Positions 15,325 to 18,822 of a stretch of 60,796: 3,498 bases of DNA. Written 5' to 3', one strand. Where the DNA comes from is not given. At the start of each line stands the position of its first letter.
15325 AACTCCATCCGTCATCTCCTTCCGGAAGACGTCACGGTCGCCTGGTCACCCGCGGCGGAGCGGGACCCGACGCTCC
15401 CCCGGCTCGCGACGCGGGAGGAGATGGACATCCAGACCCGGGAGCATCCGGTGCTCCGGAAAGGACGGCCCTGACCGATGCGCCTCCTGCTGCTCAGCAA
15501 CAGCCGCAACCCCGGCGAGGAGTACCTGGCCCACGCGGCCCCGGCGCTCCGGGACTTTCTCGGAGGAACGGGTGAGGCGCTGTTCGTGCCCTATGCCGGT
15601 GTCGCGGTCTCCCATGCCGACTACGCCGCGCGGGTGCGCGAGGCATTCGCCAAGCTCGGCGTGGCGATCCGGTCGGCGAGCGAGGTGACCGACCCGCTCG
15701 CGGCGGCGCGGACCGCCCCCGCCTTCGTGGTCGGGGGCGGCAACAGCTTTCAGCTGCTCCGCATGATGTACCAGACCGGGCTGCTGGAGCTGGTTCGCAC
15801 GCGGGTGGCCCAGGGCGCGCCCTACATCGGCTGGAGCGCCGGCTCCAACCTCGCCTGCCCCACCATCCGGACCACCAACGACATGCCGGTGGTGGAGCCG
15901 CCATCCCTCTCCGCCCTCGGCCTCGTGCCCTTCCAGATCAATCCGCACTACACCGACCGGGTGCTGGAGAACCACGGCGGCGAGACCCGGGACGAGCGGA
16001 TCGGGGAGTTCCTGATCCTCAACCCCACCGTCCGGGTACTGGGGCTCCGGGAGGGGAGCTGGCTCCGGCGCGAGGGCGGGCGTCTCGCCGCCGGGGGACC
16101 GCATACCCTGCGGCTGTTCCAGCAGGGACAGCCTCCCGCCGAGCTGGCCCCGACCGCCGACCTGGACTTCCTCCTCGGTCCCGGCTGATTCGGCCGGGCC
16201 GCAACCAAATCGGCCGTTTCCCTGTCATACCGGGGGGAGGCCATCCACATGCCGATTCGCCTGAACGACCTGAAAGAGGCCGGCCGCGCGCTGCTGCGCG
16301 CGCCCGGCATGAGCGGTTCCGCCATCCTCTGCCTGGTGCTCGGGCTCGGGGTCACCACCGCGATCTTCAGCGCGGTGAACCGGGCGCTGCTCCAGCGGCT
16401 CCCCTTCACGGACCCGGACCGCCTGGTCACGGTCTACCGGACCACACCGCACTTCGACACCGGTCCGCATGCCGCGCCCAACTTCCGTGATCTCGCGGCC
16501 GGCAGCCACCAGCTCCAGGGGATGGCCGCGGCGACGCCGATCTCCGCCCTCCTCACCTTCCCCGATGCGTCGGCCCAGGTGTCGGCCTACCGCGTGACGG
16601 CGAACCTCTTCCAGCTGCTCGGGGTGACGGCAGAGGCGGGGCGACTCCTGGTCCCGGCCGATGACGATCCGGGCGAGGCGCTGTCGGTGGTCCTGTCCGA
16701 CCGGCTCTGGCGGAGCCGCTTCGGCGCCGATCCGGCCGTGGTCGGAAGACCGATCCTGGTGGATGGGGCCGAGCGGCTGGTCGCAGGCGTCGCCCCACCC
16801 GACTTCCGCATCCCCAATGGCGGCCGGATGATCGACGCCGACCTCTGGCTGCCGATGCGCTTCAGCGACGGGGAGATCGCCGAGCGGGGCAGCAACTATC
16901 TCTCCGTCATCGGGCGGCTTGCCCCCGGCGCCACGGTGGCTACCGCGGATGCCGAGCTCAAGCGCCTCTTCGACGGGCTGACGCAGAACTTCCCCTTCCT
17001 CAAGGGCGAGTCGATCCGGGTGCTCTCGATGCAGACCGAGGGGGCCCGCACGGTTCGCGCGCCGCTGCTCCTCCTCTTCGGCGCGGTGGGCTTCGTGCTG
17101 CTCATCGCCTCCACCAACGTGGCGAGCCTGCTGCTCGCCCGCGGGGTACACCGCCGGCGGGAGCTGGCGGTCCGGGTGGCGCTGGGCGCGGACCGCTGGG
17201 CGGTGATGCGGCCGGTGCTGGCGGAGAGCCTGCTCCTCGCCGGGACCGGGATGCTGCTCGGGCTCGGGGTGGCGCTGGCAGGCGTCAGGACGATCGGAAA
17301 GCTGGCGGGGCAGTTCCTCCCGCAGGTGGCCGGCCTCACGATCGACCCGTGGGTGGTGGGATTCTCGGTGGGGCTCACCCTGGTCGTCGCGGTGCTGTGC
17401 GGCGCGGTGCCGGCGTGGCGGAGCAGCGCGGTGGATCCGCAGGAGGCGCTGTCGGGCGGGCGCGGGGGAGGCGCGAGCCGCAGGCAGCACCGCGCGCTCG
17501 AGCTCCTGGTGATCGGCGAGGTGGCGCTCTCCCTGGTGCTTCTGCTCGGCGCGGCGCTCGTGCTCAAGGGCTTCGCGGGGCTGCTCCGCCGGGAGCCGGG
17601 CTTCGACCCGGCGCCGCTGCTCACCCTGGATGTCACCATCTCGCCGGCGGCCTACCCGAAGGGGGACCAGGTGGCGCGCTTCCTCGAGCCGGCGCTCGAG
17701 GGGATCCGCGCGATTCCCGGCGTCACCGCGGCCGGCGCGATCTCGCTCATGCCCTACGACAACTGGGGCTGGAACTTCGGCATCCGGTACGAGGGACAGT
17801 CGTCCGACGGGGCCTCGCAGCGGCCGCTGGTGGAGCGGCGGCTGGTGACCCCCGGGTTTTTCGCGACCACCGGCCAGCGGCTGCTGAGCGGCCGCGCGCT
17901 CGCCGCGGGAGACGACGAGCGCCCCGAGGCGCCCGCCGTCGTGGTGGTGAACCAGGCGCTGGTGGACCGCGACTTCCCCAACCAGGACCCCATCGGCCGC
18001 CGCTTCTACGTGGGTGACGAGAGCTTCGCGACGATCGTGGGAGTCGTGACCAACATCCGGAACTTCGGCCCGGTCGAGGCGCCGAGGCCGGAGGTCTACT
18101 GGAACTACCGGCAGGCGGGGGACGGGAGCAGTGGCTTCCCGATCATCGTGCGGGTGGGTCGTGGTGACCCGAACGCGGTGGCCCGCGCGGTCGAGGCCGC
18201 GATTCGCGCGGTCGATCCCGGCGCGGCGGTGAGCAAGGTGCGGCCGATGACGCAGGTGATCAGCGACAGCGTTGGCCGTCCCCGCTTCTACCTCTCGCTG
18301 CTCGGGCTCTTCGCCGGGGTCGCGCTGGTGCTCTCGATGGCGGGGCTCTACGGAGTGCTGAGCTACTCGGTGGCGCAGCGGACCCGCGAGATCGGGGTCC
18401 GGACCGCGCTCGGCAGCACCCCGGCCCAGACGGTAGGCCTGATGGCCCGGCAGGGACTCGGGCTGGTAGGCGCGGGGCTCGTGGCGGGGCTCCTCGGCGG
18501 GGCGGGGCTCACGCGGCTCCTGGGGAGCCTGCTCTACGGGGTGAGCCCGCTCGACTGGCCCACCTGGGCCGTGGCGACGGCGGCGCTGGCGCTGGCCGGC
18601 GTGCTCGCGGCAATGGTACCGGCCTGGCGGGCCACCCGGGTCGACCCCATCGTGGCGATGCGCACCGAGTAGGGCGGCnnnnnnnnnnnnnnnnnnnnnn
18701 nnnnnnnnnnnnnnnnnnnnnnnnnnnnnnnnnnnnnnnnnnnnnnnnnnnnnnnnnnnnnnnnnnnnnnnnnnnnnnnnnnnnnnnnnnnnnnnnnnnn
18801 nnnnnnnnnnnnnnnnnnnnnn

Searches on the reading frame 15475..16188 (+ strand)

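Call 49: search_protein_families(library=pfam, proteins=[window:15475-16188:+], max_evalue=0.0001)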
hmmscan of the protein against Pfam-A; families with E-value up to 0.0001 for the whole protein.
window:15475-16188:+ (237 aa): 1 family
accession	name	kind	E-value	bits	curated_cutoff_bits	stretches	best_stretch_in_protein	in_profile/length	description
PF03575.23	Peptidase_S51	-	1.6e-59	201.5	23.9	1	4-204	1-203/206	Peptidase family S51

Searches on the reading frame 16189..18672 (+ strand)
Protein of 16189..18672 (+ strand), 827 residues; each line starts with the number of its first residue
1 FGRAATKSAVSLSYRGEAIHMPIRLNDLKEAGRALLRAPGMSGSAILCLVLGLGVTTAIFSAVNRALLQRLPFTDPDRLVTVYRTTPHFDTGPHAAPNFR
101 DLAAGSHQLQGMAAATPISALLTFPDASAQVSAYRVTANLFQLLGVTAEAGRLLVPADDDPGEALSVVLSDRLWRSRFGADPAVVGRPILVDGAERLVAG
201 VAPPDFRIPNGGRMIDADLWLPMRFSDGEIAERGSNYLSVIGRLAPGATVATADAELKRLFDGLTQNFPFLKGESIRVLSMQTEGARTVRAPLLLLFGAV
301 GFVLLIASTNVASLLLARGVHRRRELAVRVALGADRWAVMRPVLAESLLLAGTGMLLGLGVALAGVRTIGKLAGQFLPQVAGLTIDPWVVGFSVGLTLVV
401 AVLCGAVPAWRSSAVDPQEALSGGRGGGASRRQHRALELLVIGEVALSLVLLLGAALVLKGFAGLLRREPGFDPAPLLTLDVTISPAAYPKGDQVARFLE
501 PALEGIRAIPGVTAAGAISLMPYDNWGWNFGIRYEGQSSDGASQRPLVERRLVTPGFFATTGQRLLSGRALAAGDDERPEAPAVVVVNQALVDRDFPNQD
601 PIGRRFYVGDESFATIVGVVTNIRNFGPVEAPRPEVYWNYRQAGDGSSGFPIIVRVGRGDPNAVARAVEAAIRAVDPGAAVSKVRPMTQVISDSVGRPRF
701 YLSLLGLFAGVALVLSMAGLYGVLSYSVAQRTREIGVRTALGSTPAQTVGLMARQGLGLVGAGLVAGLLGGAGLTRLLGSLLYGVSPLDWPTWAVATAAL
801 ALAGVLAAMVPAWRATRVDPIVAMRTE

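Call 49: search_protein_families(library=pfam, proteins=[window:16189-18672:+], max_evalue=0.0001)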
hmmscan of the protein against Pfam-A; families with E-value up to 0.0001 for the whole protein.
window:16189-18672:+ (827 aa): 2 families
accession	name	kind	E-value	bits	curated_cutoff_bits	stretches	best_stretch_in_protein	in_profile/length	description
PF12704.14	MacB_PCD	-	6.2e-32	112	27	2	45-259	4-206/207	MacB-like periplasmic core domain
PF02687.27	FtsX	-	2.3e-28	99.1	25.5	2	299-414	3-117/120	FtsX-like permease C-terminal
